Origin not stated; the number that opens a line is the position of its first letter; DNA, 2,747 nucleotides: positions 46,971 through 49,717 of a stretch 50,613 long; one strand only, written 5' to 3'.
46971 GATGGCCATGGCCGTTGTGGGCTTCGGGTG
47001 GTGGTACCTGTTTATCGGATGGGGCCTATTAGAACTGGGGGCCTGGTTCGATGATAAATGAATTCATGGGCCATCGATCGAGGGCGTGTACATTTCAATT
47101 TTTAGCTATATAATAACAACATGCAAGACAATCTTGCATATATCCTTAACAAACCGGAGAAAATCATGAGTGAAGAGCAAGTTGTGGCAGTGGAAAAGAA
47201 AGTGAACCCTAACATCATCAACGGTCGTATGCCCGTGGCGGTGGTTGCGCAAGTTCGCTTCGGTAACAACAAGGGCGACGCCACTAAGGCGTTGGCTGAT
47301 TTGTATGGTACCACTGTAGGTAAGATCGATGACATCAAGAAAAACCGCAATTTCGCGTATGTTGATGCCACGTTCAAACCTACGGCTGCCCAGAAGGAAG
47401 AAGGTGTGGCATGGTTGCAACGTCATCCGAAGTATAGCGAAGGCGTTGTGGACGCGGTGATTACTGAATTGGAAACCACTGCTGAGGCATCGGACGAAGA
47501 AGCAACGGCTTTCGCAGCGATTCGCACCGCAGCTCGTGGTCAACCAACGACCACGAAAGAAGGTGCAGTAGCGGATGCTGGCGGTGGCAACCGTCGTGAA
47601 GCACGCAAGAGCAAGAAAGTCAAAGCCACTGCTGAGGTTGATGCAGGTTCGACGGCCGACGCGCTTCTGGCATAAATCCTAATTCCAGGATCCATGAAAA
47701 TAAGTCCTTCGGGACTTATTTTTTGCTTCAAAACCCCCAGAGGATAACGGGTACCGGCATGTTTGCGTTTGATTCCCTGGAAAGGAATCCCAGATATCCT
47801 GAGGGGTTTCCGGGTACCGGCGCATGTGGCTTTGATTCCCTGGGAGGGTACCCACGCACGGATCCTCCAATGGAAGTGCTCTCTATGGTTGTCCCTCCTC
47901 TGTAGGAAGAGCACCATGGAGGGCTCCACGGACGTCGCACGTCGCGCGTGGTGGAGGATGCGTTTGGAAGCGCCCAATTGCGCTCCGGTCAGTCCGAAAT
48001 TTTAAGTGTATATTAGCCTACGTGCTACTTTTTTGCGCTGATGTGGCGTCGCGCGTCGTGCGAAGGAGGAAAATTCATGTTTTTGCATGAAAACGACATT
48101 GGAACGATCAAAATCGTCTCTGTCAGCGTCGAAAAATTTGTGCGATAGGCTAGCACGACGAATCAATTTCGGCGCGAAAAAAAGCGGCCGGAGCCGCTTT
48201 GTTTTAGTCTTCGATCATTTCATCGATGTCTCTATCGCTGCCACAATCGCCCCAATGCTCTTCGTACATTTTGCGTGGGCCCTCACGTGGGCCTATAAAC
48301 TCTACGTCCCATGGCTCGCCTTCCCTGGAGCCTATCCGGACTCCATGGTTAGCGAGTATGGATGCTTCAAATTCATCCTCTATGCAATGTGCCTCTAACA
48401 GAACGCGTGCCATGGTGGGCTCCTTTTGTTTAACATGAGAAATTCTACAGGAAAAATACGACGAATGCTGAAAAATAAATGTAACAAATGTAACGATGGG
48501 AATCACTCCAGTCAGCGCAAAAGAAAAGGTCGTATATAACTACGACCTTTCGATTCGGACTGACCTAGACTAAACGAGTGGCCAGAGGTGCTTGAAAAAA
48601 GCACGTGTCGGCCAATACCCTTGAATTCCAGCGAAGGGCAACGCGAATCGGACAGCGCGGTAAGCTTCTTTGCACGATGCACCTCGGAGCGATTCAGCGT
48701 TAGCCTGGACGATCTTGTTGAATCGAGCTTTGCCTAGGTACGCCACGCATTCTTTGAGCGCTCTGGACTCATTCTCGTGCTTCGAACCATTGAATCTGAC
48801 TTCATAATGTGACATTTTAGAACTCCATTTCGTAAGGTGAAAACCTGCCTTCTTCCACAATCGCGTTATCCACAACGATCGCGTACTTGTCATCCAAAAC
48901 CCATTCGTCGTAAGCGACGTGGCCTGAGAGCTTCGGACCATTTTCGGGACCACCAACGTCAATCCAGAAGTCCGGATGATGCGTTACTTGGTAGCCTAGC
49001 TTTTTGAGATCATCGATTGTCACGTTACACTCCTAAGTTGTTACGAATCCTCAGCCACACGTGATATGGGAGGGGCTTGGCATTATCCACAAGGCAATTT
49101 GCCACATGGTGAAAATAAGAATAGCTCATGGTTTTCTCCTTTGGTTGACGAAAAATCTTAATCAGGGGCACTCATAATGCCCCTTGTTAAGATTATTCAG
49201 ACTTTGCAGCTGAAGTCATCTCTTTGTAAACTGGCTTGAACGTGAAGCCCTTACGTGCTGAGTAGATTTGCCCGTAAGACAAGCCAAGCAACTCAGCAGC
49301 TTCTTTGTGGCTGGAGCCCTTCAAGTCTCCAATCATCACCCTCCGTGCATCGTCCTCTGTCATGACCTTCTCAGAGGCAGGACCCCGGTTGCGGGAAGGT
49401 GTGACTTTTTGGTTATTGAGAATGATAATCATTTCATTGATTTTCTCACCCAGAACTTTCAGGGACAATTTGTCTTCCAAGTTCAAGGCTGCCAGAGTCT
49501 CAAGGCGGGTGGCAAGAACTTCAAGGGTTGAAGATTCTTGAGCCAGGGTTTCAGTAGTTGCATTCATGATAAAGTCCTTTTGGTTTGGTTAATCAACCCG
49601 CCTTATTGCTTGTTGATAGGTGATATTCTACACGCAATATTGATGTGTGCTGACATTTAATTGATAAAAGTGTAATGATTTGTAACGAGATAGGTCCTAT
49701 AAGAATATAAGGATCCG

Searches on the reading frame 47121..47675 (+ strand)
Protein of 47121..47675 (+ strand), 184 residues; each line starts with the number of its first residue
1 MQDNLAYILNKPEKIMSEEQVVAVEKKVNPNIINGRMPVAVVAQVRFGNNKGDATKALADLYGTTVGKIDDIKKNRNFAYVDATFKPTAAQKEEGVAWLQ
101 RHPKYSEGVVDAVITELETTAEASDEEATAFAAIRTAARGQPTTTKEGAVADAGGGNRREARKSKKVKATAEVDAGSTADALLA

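Call 39: search_protein_families(library=pfam, proteins=[window:47121-47675:+], max_evalue=0.01)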
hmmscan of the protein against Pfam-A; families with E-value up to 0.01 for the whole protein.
window:47121-47675:+ (184 aa): 0 families

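Call 40: search_protein_families(library=phrogs, proteins=[window:47121-47675:+], max_evalue=0.001)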
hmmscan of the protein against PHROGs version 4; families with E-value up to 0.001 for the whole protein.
window:47121-47675:+ (184 aa): 0 families

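Call 42: search_dna_similar(query=window:47121-47675:+, collection=phages, mode=protein, max_rows=40, max_evalue=0.001)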
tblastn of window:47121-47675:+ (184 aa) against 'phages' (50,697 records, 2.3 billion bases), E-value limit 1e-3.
Records with a match: 6; places in all: 7; records where one place covers at least 80% of the query: 2.
Best place of each record, by identity: <60% 6.
By first word of the organism name: Acinetobacter 4; Xanthomonas 2.
By host as written in the record: - 3; Xanthomonas campestris pv. pelargonii 1; Acinetobacter calcoaceticus ATCC23055 1; Acinetobacter baumannii H4 1.
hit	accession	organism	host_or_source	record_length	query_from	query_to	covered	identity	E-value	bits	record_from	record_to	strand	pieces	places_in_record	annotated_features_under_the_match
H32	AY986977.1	Xanthomonas phage Xp15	-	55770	25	180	85%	54.5%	2e-28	115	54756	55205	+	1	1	hypothetical protein (x2)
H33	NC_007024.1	Xanthomonas phage Xp15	Xanthomonas campestris pv. pelargonii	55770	25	180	85%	54.5%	2e-28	115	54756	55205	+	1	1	hypothetical protein (x2)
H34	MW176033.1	Acinetobacter phage Effie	Acinetobacter calcoaceticus ATCC23055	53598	27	165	76%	47.5%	2e-19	91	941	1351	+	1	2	20: hypothetical protein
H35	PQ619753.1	Acinetobacter phage HHU4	Acinetobacter baumannii H4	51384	30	165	74%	47.1%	1e-18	88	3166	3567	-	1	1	hypothetical protein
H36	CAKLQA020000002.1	Acinetobacter phage MD-2021a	not known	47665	30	159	71%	46.9%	3e-17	84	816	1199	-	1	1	Uncharacterised protein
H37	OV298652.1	Acinetobacter phage MD-2021a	not known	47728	30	159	71%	46.9%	3e-17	84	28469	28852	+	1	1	Uncharacterised protein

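Call 52: search_solved_structures(query=window:47121-47675:+, max_evalue=10)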
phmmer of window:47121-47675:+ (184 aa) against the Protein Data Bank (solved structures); distinct sequences matched with E-value up to 10: 1.
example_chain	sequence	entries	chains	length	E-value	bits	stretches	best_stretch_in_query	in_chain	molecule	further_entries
9if7_65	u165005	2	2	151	0.73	12.9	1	119-165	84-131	LSM domain-containing protein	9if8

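Call 57: find_homologous_proteins(query=window:47121-47675:+, max_evalue=0.001)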
Query window:47121-47675:+ (184 aa): 407 proteins with E <= 0.001 among 727 candidates; the best 120 are listed.
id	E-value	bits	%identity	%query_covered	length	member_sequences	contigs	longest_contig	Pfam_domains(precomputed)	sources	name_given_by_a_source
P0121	2.0e-110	384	100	100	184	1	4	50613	-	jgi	jgi:hypothetical protein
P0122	3.9e-76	272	82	88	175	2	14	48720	-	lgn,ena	-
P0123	5.5e-73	262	81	86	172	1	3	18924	-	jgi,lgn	-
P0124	1.4e-72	261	79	88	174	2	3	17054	-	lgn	-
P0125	2.4e-72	260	80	80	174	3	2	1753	-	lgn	-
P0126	2.2e-71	257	79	88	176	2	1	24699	-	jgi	-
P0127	4.5e-71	256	77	91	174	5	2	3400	-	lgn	-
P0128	2.3e-69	250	79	88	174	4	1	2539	-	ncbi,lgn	-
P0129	1.2e-68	248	77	88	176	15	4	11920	-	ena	-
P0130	2.0e-68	247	77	88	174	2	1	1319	-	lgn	-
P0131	2.8e-68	247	75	88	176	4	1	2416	-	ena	-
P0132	4.2e-68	246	79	82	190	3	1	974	-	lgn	-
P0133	1.8e-67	244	77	88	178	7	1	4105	-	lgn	-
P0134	9.8e-67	242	75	88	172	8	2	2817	-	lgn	-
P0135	7.0e-66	239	75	88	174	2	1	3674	-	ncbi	-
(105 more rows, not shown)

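Call 66: predict_structure(alignment_id=A4)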
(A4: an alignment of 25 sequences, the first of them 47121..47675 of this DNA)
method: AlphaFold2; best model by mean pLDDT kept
length: 184 residues; sequences in the alignment: 25
mean_pLDDT: 74.4   pTM: 0.59
mean pLDDT of the five models: 74.4, 72.8, 71.9, 71.9, 63.0
residues with pLDDT >= 90: 78; 70-90: 34; 50-70: 33; < 50: 39
segments of 3 or more residues with pLDDT < 50: 1-3, 12-24, 153-157, 164-178
pLDDT, mean of each block of 10 residues (from residue 1): 50 43 57 90 93 93 94 90 92 95 92 94 89 82 63 50 44 39 48
secondary structure, 60 per line:
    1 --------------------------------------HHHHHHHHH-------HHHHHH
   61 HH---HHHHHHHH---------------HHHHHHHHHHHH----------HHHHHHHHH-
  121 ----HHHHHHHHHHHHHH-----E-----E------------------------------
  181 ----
elements in order: H39-47 H55-62 H66-73 H89-100 H111-119 H125-138

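Call 72: fold_search(model_id=the predicted structure, library=pdb)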
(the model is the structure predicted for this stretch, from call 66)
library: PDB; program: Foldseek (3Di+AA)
matches with E <= 10: 244; with E <= 0.001: 0
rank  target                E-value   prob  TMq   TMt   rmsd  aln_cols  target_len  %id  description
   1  6f8s_C                1.4e-01  0.57  0.19  0.33  11.3        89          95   17  Toxin-Antitoxin complex GraTA (released 2018-07-11)
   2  6f8h_A                2.1e-01  0.47  0.19  0.33  12.1        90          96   19  antitoxin GraA (released 2019-01-30)
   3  6f8h_C                2.5e-01  0.41  0.19  0.34  11.2        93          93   17  antitoxin GraA (released 2019-01-30)
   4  6f8s_A                5.2e-01  0.33  0.19  0.34  10.8        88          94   17  Toxin-Antitoxin complex GraTA (released 2018-07-11)
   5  7csy_B                6.1e-01  0.18  0.20  0.32  11.5       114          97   14  Pseudomonas aeruginosa antitoxin HigA with higBA promoter (released 2021-01-13)
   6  1b0n_A                1.0e+00  0.11  0.17  0.27  14.4       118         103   17  SINR PROTEIN/SINI PROTEIN COMPLEX (released 1999-01-13)
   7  3g5g_B                1.1e+00  0.20  0.18  0.35   7.5        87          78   15  Crystal Structure of the Wild-Type Restriction-Modification Controller Protein C.Esp1396I (released 2009-08-25)
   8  3qq6_B                1.2e+00  0.18  0.17  0.37   8.1        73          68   18  The N-terminal DNA binding domain of SinR from Bacillus subtilis (released 2011-06-15)
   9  6fix_A                1.2e+00  0.16  0.19  0.32  11.9        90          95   19  antitoxin GraA in complex with its operator (released 2019-01-30)
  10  6rmq_A                1.3e+00  0.18  0.22  0.29   5.5        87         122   14  Crystal structure of a selenomethionine-substituted A70M I84M mutant of the essential repressor DdrO from radiation re (released 2019-10-09)
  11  3f51_D                1.3e+00  0.15  0.18  0.30  10.7        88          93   12  Crystal Structure of the clp gene regulator ClgR from Corynebacterium glutamicum (released 2008-11-18)
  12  3g5g_D                1.3e+00  0.16  0.18  0.35   7.5        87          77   15  Crystal Structure of the Wild-Type Restriction-Modification Controller Protein C.Esp1396I (released 2009-08-25)
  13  2b5a_C                1.3e+00  0.14  0.16  0.33  10.2        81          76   15  C.BclI, Control Element of the BclI Restriction-Modification System (released 2006-01-03)
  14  1adr_MODEL_1_A        1.4e+00  0.18  0.16  0.33   8.7        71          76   15  DETERMINATION OF THE NUCLEAR MAGNETIC RESONANCE STRUCTURE OF THE DNA-BINDING DOMAIN OF THE P22 C2 REPRESSOR (1 (released 1994-01-31)
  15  3clc_B                1.4e+00  0.16  0.17  0.35   7.9        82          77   18  Crystal Structure of the Restriction-Modification Controller Protein C.Esp1396I Tetramer in Complex with its Natural 3 (released 2008-07-29)
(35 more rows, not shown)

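Call 85: search_solved_structures(query=A4, max_evalue=10)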
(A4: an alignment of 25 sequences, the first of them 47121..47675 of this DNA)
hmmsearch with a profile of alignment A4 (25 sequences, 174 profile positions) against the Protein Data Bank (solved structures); distinct sequences matched with E-value up to 10: 3.
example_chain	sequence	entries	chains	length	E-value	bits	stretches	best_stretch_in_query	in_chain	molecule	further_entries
6xtz_A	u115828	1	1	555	0.32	13.6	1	84-167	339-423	Dally-like, isoform A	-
8ohd_A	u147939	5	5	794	0.79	12.3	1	102-163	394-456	E3 UFM1-protein ligase 1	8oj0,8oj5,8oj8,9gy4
8qfc_B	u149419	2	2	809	0.82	12.3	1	102-163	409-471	E3 UFM1-protein ligase 1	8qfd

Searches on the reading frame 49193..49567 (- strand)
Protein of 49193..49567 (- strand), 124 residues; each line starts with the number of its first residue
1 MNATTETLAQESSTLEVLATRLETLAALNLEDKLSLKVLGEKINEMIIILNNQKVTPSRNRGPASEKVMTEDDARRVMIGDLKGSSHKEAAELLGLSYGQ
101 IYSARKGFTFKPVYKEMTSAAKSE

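Call 39: search_protein_families(library=pfam, proteins=[window:49193-49567:-], max_evalue=0.01)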
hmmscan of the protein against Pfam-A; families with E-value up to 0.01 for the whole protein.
window:49193-49567:- (124 aa): 4 families
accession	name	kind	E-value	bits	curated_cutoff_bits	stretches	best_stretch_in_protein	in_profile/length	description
PF08281.18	Sigma70_r4_2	-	0.001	19.1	25.7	1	74-104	15-46/54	Sigma-70, region 4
PF13384.12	HTH_23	-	0.0022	18.2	24.6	1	73-108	5-41/50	Homeodomain-like domain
PF22083.2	I-HmuI_NUMOD-like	-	0.0076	16.2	27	0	86-104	14-32/46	DNA endonuclease I-HmuI-like, NUMOD-like domain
PF13518.12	HTH_28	-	0.0089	16.5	25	0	83-108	11-36/52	Helix-turn-helix domain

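Call 40: search_protein_families(library=phrogs, proteins=[window:49193-49567:-], max_evalue=0.001)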
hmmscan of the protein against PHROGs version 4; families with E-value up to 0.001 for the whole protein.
window:49193-49567:- (124 aa): 0 families

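Call 41: search_dna_similar(query=window:49193-49567:-, collection=phages, mode=protein, max_rows=40, max_evalue=0.001)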
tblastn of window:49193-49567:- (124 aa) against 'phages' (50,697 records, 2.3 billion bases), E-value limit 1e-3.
Records with a match: 6; places in all: 7; records where one place covers at least 80% of the query: 2.
Best place of each record, by identity: <60% 6.
By first word of the organism name: Acinetobacter 4; Xanthomonas 2.
By host as written in the record: - 3; Xanthomonas campestris pv. pelargonii 1; Acinetobacter calcoaceticus ATCC23055 1; Acinetobacter baumannii H4 1.
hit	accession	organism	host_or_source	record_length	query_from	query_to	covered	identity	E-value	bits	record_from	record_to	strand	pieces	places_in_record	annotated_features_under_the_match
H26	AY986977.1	Xanthomonas phage Xp15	-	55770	21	124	84%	54.2%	2e-27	110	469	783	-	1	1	hypothetical protein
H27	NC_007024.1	Xanthomonas phage Xp15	Xanthomonas campestris pv. pelargonii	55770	21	124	84%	54.2%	2e-27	110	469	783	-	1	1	hypothetical protein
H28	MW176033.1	Acinetobacter phage Effie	Acinetobacter calcoaceticus ATCC23055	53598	24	117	76%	51.0%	2e-19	88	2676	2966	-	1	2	50: hypothetical protein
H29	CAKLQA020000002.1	Acinetobacter phage MD-2021a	not known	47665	24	117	76%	49.0%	3e-19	87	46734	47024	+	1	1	Uncharacterised protein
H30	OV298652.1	Acinetobacter phage MD-2021a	not known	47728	24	117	76%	49.0%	3e-19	87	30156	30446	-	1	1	Uncharacterised protein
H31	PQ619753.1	Acinetobacter phage HHU4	Acinetobacter baumannii H4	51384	34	117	68%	49.5%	2e-19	88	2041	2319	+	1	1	hypothetical protein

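Call 51: search_solved_structures(query=window:49193-49567:-, max_evalue=10)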
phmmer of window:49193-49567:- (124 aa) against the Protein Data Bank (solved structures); distinct sequences matched with E-value up to 10: 0.

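Call 54: find_homologous_proteins(query=window:49193-49567:-, max_evalue=0.001)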
Query window:49193-49567:- (124 aa): 695 proteins with E <= 0.001 among 726 candidates; the best 120 are listed.
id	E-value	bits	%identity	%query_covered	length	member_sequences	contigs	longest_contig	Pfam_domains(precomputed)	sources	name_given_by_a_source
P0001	2.8e-70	251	100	100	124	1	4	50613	-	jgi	jgi:hypothetical protein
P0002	2.2e-48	181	75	100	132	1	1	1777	-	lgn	-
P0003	1.4e-47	178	74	100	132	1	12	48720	-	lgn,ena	-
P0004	1.7e-45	171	71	99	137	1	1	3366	-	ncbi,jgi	-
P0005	1.7e-45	171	74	100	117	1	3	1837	-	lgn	-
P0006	3.9e-45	170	71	100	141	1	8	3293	-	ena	-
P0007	4.3e-45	170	71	99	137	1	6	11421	-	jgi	jgi:hypothetical protein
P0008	5.2e-45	170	74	90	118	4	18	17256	-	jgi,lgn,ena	jgi:hypothetical protein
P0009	5.3e-45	170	70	100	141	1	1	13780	-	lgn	-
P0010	6.6e-45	169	71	100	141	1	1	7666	-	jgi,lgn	-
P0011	1.4e-44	168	70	99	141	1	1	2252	-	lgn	-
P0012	1.7e-44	168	70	100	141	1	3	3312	-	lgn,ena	-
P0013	3.4e-44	167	70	100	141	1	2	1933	-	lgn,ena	-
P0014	3.5e-44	167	67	100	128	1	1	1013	-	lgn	-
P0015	4.5e-44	167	70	99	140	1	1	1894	-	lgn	-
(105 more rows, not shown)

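Call 64: predict_structure(alignment_id=A3)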
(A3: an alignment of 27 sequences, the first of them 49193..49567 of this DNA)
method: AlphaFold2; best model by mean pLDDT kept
length: 124 residues; sequences in the alignment: 27
mean_pLDDT: 76.7   pTM: 0.46
mean pLDDT of the five models: 76.7, 74.7, 74.6, 73.9, 73.3
residues with pLDDT >= 90: 49; 70-90: 24; 50-70: 51; < 50: 0
segments of 3 or more residues with pLDDT < 50: none
pLDDT, mean of each block of 10 residues (from residue 1): 55 64 60 69 80 59 73 95 93 92 94 91 68
secondary structure, 60 per line:
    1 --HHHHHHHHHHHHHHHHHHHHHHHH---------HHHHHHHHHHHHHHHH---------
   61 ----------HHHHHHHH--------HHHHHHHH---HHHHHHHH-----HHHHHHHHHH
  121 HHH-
elements in order: H3-26 H36-51 H71-78 H87-94 H98-105 H111-123

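Call 70: fold_search(model_id=the predicted structure, library=pdb)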
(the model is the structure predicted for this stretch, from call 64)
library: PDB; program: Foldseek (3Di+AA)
matches with E <= 10: 234; with E <= 0.001: 0
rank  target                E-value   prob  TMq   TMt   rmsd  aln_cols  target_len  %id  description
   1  8hkc_E                7.0e-01  0.18  0.25  0.14  14.7       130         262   19  Cryo-EM structure of E. coli RNAP sigma32 complex (released 2023-05-31)
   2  3tgn_B                1.1e+00  0.30  0.26  0.23  12.6        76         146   22  Crystal Structure of the zinc-dependent MarR Family Transcriptional Regulator AdcR in the Zn(II)-bound State (released 2011-11-30)
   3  9a50_A                1.2e+00  0.25  0.25  0.13  16.4        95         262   15  Integrative model of RPSB-RPOC by crosslinking MS and deep learning (released 2024-09-18)
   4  1u78_A                1.3e+00  0.23  0.27  0.32  10.6        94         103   19  Structure of the bipartite DNA-binding domain of Tc3 transposase bound to transposon DNA (released 2004-08-31)
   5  5clv_I                1.4e+00  0.25  0.25  0.41   5.4        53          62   21  Crystal Structure of KorA-operator DNA complex (KorA-OA) (released 2016-04-06)
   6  4ldz_A                1.4e+00  0.18  0.26  0.18  12.7        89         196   19  Crystal structure of the full-length response regulator DesR in the active state (released 2014-07-16)
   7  5jaa_A                1.4e+00  0.16  0.23  0.27  13.8        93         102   11  Crystal structure of the HigBA2 toxin-antitoxin complex (released 2017-04-05)
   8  5yhx_B                1.5e+00  0.18  0.24  0.22  14.4       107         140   20  Structure of Lactococcus lactis ZitR, wild type (released 2017-12-06)
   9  3kln_B                1.5e+00  0.18  0.27  0.16  14.1       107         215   15  Vibrio cholerae VpsT (released 2010-02-09)
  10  5clv_M                1.6e+00  0.25  0.25  0.41   4.5        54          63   22  Crystal Structure of KorA-operator DNA complex (KorA-OA) (released 2016-04-06)
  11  5clv_J                1.7e+00  0.21  0.25  0.41   5.3        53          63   21  Crystal Structure of KorA-operator DNA complex (KorA-OA) (released 2016-04-06)
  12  3tgn_A                1.7e+00  0.20  0.26  0.25  11.8        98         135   16  Crystal Structure of the zinc-dependent MarR Family Transcriptional Regulator AdcR in the Zn(II)-bound State (released 2011-11-30)
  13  5yhx_M                1.7e+00  0.18  0.26  0.22  14.3       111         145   18  Structure of Lactococcus lactis ZitR, wild type (released 2017-12-06)
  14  7bca_B                1.8e+00  0.30  0.24  0.30   7.5        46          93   30  Crystal structure of the HTH DNA binding protein ArdK from R388 plasmid bound to a direct-repeat DNA element (released 2022-07-13)
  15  3vep_D                1.8e+00  0.20  0.25  0.41  19.6        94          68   14  Crystal structure of SigD4 in complex with its negative regulator RsdA (released 2013-02-13)
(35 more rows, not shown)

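Call 84: search_solved_structures(query=A3, max_evalue=10)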
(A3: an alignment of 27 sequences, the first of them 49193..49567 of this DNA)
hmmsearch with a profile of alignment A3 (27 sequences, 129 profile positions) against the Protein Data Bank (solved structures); distinct sequences matched with E-value up to 10: 12.
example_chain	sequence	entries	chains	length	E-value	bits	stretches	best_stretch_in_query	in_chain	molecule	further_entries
5apu_A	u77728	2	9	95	0.022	18.1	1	29-59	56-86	GENERAL CONTROL PROTEIN GCN4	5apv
5apt_A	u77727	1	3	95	0.077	16.3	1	30-59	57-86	GENERAL CONTROL PROTEIN GCN4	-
5apq_A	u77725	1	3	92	0.086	16.2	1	7-59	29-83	GENERAL CONTROL PROTEIN GCN4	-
5vsu_A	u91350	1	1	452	0.092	16.1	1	51-92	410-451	U4/U6 snRNA-associated-splicing factor PRP24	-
5aps_A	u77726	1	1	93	0.15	15.4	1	18-59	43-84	GENERAL CONTROL PROTEIN GCN4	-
9vtg_LA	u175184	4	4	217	0.35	14.2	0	85-124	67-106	Ribosomal protein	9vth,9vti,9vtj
5apx_A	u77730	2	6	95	0.39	14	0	30-59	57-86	GENERAL CONTROL PROTEIN GCN4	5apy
5apw_A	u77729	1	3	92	0.51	13.7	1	11-59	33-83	GENERAL CONTROL PROTEIN GCN4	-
4v3p_LA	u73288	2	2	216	0.67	13.3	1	78-124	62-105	Ribosomal protein | 60S ribosomal protein L1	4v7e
9r1j_A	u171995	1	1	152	2.8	11.3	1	6-57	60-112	sc-apCC-4-NR-1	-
9trk_A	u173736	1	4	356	3.1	11.1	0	10-67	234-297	histidine kinase,Gcn4p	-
8a3k_UNK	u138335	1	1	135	3.8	10.9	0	6-55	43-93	sc-apCC-4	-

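Call 86: search_protein_families(library=pfam, alignment_id=A3, max_evalue=0.05)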
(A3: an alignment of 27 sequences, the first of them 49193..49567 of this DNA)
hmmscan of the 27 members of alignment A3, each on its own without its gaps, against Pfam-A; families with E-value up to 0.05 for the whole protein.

A. member 1, window:49193-49567:- (124 aa): 5 families
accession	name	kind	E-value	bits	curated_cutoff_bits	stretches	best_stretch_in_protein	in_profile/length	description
PF08281.18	Sigma70_r4_2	-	0.001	19.1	25.7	1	74-104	15-46/54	Sigma-70, region 4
PF13384.12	HTH_23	-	0.0022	18.2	24.6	1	73-108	5-41/50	Homeodomain-like domain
PF22083.2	I-HmuI_NUMOD-like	-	0.0076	16.2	27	1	86-104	14-32/46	DNA endonuclease I-HmuI-like, NUMOD-like domain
PF13518.12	HTH_28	-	0.0089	16.5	25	1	83-108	11-36/52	Helix-turn-helix domain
PF13551.12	HTH_29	-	0.02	15.4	28.1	1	84-106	11-34/64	Winged helix-turn helix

B. families by the number of members that match (of 27 scanned): 18 families
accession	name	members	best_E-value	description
PF13384.12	HTH_23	19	1.9e-05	Homeodomain-like domain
PF08281.18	Sigma70_r4_2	18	0.00014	Sigma-70, region 4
PF13518.12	HTH_28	16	0.0027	Helix-turn-helix domain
PF22083.2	I-HmuI_NUMOD-like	14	0.0056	DNA endonuclease I-HmuI-like, NUMOD-like domain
PF13551.12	HTH_29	5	0.0044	Winged helix-turn helix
PF25014.1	NET2A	3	0.00033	NET2A-like domain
PF12329.13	TMF_DNA_bd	3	0.0047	TATA element modulatory factor 1 DNA binding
PF10001.14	DUF2242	1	0.0012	Uncharacterized protein conserved in bacteria (DUF2242)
PF20892.2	SidC_lipid-bd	1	0.0021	SidC, lipid-binding domain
PF05008.21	V-SNARE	1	0.0068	Vesicle transport v-SNARE protein N-terminus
PF03623.18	Focal_AT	1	0.015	Focal adhesion targeting region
PF09806.14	CDK2AP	1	0.015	Cyclin-dependent kinase 2-associated protein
PF18527.6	STT3_PglB_C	1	0.029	STT3/PglB C-terminal beta-barrel domain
PF13949.11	ALIX_LYPXL_bnd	1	0.03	ALIX V-shaped domain binding to HIV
PF06746.16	DUF1216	1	0.035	Protein of unknown function (DUF1216)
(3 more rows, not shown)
